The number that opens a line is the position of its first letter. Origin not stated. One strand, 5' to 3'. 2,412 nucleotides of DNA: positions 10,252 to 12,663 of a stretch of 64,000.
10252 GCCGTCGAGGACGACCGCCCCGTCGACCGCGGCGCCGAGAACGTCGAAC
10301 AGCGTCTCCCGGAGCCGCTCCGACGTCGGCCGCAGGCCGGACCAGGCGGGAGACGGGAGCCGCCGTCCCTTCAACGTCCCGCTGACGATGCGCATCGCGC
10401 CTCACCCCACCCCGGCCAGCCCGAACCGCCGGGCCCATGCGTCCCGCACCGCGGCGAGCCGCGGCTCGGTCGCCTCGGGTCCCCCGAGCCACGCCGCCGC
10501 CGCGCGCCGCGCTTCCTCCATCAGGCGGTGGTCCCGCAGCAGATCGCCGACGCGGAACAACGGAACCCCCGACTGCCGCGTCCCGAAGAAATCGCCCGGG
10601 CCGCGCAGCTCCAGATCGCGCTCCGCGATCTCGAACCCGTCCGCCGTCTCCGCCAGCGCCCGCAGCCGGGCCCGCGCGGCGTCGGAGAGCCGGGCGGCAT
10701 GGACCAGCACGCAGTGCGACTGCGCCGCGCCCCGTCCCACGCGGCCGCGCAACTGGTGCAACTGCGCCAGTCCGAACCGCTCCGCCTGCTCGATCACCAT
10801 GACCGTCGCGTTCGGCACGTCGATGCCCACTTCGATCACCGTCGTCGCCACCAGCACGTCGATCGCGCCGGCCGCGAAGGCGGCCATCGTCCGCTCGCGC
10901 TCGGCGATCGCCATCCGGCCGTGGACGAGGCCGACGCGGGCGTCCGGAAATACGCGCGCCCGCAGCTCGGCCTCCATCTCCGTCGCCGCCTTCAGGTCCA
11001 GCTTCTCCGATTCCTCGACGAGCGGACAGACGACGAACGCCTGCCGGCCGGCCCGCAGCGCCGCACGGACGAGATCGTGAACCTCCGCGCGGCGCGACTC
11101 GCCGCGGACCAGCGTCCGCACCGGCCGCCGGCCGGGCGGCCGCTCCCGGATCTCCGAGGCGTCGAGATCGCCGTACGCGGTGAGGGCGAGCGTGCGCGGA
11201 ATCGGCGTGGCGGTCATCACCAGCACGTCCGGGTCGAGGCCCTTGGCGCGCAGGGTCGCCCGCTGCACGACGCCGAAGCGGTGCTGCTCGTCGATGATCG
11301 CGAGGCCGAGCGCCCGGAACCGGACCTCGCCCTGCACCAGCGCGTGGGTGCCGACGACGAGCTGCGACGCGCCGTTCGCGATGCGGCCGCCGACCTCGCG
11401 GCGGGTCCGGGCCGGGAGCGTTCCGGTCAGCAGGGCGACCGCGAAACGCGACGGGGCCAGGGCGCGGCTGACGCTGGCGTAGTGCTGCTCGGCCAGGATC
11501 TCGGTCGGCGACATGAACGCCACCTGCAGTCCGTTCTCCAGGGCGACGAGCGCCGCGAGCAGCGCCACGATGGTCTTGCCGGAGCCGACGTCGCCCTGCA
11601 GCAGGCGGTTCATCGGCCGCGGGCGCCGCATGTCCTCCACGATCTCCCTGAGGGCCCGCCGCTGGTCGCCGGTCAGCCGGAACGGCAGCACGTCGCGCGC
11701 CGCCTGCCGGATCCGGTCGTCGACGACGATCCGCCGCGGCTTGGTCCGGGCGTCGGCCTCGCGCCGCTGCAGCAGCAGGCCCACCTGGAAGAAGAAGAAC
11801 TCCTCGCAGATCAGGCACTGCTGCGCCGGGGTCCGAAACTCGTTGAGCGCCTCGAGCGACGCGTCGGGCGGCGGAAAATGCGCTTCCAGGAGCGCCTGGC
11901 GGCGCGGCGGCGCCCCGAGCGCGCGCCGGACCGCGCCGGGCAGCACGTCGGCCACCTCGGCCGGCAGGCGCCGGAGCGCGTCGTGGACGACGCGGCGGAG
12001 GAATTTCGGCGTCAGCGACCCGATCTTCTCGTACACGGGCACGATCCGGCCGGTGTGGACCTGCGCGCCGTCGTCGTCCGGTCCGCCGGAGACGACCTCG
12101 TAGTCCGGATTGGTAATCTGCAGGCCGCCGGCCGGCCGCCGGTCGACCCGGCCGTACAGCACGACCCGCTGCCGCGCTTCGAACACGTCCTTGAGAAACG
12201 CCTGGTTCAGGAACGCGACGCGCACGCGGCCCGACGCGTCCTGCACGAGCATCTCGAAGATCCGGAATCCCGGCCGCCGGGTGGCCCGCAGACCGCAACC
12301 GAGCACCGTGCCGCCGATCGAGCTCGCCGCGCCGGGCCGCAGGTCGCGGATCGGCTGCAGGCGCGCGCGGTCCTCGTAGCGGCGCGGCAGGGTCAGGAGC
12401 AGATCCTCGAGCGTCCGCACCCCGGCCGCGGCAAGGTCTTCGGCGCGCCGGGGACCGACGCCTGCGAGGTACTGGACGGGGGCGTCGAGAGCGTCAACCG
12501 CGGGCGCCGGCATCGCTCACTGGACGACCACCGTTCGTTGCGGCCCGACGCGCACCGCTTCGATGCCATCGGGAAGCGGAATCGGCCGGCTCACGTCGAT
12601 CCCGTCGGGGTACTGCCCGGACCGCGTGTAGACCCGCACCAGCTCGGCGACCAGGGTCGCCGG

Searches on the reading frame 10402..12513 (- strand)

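Call 40: search_protein_families(library=ncbifam, proteins=[window:10402-12513:-], max_evalue=0.00001)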
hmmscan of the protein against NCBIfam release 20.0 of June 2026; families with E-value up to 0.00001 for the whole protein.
window:10402-12513:- (703 aa): 30 families (the best 25 are shown)
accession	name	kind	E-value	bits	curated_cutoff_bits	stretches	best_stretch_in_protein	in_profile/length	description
NF008168.0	PRK10917.2-2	equivalog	2.6e-263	876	718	1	6-697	106-785/795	ATP-dependent DNA helicase RecG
NF008165.0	PRK10917.1-3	equivalog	5.4e-242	805.2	711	1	8-689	5-674/692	ATP-dependent DNA helicase RecG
NF008163.0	PRK10917.1-1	equivalog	3.2e-215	716.5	796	1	9-674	7-666/692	ATP-dependent DNA helicase RecG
NF008170.0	PRK10917.2-4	equivalog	3.4e-215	716.6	975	1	8-675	128-795/826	ATP-dependent DNA helicase RecG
TIGR00643.1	recG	equivalog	2.5e-212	707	659.4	1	31-672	2-629/629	ATP-dependent DNA helicase RecG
NF008166.0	PRK10917.1-4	equivalog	7.5e-201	668.9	864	1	23-676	23-681/705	ATP-dependent DNA helicase RecG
NF008164.0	PRK10917.1-2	equivalog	1.5e-192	641.6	785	1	5-688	7-684/704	ATP-dependent DNA helicase RecG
NF008167.0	PRK10917.2-1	equivalog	1.6e-158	529.1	995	1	19-688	12-727/744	ATP-dependent DNA helicase RecG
TIGR00580.2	mfd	equivalog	1.7e-112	377.5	800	1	257-649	411-798/907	transcription-repair coupling factor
NF008169.0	PRK10917.2-3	equivalog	5.8e-86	289.4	555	1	23-671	7-602/610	ATP-dependent DNA helicase RecG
NF007966.0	PRK10689.1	equivalog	1.1e-82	278.3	1329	1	270-650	591-966/1148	transcription-repair coupling factor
NF010337.0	PRK13766.1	equivalog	6.5e-16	57.6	610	1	309-412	39-143/781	Hef nuclease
NF004070.0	PRK05580.2-2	equivalog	3.1e-14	52.1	921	1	265-417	182-329/729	primosomal protein N'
TIGR00595.1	priA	equivalog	5e-14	51.7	230.35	1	304-415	1-107/509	replication restart helicase PriA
NF004071.0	PRK05580.2-3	equivalog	6.6e-13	47.5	1105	1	274-417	196-334/735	primosomal protein N'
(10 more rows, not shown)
